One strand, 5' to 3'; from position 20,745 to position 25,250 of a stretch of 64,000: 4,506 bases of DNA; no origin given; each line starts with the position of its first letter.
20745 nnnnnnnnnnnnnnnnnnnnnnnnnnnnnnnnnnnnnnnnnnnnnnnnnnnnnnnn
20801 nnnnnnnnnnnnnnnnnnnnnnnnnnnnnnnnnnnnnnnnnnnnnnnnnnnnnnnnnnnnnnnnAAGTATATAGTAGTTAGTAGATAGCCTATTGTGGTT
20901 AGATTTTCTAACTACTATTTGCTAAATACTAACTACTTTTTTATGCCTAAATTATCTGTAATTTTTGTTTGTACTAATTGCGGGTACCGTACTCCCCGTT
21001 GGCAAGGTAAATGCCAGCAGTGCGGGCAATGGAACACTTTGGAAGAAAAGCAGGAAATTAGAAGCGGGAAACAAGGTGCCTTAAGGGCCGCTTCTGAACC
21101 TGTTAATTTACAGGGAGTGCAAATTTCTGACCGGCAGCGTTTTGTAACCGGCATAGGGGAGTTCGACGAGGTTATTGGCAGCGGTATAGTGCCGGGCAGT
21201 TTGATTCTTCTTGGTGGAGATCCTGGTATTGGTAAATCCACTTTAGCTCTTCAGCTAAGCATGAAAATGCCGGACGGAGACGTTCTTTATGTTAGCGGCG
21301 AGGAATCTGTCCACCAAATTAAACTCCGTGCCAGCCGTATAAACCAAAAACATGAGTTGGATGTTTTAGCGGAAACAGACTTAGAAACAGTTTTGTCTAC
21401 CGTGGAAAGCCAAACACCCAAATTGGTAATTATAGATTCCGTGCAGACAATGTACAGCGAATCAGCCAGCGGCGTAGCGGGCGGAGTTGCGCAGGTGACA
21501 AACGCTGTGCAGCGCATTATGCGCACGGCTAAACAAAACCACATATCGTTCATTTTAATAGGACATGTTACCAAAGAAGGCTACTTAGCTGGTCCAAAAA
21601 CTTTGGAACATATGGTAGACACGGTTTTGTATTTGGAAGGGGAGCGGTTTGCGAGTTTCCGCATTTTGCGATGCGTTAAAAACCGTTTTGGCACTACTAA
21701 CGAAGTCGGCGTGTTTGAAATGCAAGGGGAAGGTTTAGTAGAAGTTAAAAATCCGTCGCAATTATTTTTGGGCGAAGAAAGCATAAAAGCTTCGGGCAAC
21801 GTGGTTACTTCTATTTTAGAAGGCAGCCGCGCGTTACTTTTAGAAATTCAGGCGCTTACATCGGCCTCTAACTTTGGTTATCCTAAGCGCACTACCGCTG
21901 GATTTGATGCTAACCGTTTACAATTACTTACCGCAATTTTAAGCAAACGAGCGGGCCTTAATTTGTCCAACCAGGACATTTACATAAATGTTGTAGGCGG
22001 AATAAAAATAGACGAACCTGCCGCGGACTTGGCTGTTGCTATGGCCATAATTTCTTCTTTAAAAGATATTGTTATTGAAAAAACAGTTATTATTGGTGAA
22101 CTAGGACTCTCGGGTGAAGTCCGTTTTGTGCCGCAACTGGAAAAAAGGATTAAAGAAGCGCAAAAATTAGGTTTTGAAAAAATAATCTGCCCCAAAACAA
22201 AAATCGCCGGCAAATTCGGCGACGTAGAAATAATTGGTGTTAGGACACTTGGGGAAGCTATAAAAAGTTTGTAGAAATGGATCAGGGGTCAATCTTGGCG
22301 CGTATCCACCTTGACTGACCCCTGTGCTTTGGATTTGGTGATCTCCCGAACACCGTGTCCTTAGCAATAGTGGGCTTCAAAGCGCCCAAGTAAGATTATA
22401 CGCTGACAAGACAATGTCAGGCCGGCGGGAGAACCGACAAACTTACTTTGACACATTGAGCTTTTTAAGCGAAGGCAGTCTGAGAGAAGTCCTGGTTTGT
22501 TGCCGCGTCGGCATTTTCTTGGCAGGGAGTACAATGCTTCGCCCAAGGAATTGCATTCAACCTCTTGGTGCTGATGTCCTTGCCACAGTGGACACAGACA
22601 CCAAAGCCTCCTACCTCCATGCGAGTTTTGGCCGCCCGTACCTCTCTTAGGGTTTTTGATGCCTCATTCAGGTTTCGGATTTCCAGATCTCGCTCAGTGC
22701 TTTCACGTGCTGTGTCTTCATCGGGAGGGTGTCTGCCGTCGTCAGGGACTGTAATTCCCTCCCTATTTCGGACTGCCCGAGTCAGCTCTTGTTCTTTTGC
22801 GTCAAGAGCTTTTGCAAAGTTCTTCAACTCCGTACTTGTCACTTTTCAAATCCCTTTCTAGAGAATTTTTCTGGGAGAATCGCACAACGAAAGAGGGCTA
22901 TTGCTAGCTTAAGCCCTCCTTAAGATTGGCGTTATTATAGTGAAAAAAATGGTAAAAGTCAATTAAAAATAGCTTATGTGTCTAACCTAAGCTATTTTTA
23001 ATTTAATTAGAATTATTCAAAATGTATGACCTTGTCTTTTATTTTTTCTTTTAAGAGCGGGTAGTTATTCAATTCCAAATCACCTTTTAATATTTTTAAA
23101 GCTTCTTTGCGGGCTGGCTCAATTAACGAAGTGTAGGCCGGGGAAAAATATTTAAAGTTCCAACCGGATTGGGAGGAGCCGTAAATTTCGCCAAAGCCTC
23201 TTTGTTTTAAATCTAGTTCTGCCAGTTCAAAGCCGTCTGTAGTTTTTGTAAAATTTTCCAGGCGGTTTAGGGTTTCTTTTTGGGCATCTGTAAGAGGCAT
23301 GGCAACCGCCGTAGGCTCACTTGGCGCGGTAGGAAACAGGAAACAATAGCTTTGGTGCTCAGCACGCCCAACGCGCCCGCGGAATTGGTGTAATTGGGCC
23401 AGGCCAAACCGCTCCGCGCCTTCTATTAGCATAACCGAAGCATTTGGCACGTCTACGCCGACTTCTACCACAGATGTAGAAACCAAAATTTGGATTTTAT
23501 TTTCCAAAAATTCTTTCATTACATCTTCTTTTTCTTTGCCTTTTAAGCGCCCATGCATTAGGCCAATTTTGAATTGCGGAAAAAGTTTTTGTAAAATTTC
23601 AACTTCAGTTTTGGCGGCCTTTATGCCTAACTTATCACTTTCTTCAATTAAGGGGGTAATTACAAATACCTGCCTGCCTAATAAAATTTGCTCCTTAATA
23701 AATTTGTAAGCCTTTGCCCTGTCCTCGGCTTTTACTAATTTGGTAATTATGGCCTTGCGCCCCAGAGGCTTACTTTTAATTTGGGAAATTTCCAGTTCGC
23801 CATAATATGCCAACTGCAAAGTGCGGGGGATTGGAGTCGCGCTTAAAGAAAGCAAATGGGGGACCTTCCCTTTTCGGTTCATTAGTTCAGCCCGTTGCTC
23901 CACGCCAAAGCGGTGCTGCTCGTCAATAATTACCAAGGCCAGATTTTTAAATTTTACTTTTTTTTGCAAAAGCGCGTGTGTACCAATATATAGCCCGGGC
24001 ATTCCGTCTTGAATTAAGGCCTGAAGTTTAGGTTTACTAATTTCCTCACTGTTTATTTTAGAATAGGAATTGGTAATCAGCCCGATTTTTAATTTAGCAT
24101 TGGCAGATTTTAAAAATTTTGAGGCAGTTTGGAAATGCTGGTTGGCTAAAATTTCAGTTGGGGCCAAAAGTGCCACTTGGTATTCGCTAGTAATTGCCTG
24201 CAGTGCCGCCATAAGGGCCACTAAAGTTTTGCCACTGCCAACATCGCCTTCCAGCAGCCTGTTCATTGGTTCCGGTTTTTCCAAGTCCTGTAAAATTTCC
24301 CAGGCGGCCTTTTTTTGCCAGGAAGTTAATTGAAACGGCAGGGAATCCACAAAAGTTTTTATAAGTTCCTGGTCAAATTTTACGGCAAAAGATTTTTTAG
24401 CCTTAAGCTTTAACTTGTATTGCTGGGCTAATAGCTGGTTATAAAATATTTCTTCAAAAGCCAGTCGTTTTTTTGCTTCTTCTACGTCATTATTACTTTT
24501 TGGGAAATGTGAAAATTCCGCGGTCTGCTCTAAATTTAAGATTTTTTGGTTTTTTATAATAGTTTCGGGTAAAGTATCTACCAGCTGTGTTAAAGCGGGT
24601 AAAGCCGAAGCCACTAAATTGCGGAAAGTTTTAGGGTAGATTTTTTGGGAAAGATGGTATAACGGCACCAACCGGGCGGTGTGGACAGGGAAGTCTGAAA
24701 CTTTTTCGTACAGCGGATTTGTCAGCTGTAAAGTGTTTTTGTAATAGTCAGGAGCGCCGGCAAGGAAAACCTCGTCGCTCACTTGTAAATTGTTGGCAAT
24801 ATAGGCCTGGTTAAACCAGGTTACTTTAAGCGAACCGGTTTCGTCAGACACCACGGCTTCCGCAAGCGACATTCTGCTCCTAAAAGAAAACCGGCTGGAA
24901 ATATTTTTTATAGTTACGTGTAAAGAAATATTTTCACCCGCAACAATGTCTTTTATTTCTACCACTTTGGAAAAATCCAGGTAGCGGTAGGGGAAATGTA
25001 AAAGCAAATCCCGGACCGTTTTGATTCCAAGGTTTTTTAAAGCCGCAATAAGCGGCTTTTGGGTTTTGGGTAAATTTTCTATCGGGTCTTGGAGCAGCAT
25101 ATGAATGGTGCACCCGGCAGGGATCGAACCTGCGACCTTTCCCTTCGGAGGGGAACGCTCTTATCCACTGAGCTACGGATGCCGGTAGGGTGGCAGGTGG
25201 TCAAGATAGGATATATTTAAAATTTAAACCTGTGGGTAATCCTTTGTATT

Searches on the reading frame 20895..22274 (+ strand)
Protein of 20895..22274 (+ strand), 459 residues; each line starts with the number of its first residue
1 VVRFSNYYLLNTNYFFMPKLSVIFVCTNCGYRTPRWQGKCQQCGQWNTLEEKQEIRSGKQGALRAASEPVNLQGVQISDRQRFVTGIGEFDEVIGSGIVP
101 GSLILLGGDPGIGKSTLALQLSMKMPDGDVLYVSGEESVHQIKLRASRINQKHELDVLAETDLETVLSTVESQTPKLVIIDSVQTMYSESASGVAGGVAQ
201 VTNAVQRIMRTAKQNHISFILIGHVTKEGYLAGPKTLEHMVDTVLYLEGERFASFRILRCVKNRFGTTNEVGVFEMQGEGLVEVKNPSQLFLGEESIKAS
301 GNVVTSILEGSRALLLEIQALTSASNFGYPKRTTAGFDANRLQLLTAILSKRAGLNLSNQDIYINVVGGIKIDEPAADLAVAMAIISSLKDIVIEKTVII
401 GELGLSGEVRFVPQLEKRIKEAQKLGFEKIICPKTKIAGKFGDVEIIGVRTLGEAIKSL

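Call 44: search_protein_families(library=pfam, proteins=[window:20895-22274:+], max_evalue=0.00001)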
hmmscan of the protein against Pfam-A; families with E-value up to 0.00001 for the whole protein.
window:20895-22274:+ (459 aa): 9 families
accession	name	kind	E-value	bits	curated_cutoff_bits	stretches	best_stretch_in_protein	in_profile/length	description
PF13481.12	AAA_25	-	3.8e-15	56.5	27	1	91-229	23-194/195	AAA domain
PF06745.19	ATPase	-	9.9e-14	51.7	26.6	1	85-148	3-69/231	KaiC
PF13541.12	ChlI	-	1.8e-11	44.5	27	1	351-435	35-120/121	Subunit ChlI of Mg-chelatase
PF18073.7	Zn_ribbon_LapB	-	7.2e-11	42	25.7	1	24-51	1-28/28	Rubredoxin metal binding domain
PF05362.19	Lon_C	-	3.6e-07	30.4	21.1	1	357-435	91-171/205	Lon protease (S16) C-terminal proteolytic domain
PF03796.21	DnaB_C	-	6.4e-07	29.4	27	1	85-222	4-135/255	DnaB-like helicase C terminal domain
PF00004.35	AAA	-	2.5e-06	28.4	21.2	1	104-224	1-107/131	ATPase family associated with various cellular activities (AAA)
PF13479.12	AAA_24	-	6.5e-06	26.6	27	0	104-188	5-78/195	AAA domain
PF13401.12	AAA_22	-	9.6e-06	26.4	27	0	102-224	6-123/130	AAA domain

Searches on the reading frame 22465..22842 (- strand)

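Call 44: search_protein_families(library=pfam, proteins=[window:22465-22842:-], max_evalue=0.00001)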
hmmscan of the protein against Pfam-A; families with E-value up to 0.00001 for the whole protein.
window:22465-22842:- (125 aa): 1 family
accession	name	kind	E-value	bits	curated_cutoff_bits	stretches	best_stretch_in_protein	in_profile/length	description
PF01258.23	zf-dskA_traR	-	2.6e-09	37.4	24.9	1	78-109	1-32/36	Prokaryotic dksA/traR C4-type zinc finger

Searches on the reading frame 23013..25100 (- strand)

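Call 19: search_protein_families(library=pfam, proteins=[window:23013-25100:-], max_evalue=0.001)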
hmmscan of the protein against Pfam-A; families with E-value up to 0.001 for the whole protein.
window:23013-25100:- (695 aa): 8 families
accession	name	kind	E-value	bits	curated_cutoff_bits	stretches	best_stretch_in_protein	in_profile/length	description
PF17191.10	RecG_wedge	-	1.4e-24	86.9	23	1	20-168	15-160/162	RecG wedge domain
PF00270.35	DEAD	-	1.7e-24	86.9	26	1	262-429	4-165/167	DEAD/DEAH box helicase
PF00271.37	Helicase_C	-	2.5e-18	66.8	23.5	1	474-580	14-109/110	Helicase conserved C-terminal domain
PF04851.21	ResIII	-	3.6e-14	53.4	22.5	1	256-423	2-162/164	Type III restriction enzyme, res subunit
PF19833.4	RecG_dom3_C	-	2.9e-06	27.7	26.8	1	620-686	1-72/87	ATP-dependent DNA helicase RecG, domain 3, C-terminal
PF01336.31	tRNA_anti-codon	-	7.2e-06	26.3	27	1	61-129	4-70/75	OB-fold nucleic acid binding domain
PF22590.2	Cas3-like_C_2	-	1.8e-05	25.4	27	1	494-581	13-105/106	CRISPR-associated nuclease/helicase Cas3, C-terminal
PF13604.12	AAA_30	-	0.00041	20.6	27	1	278-409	18-111/191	AAA domain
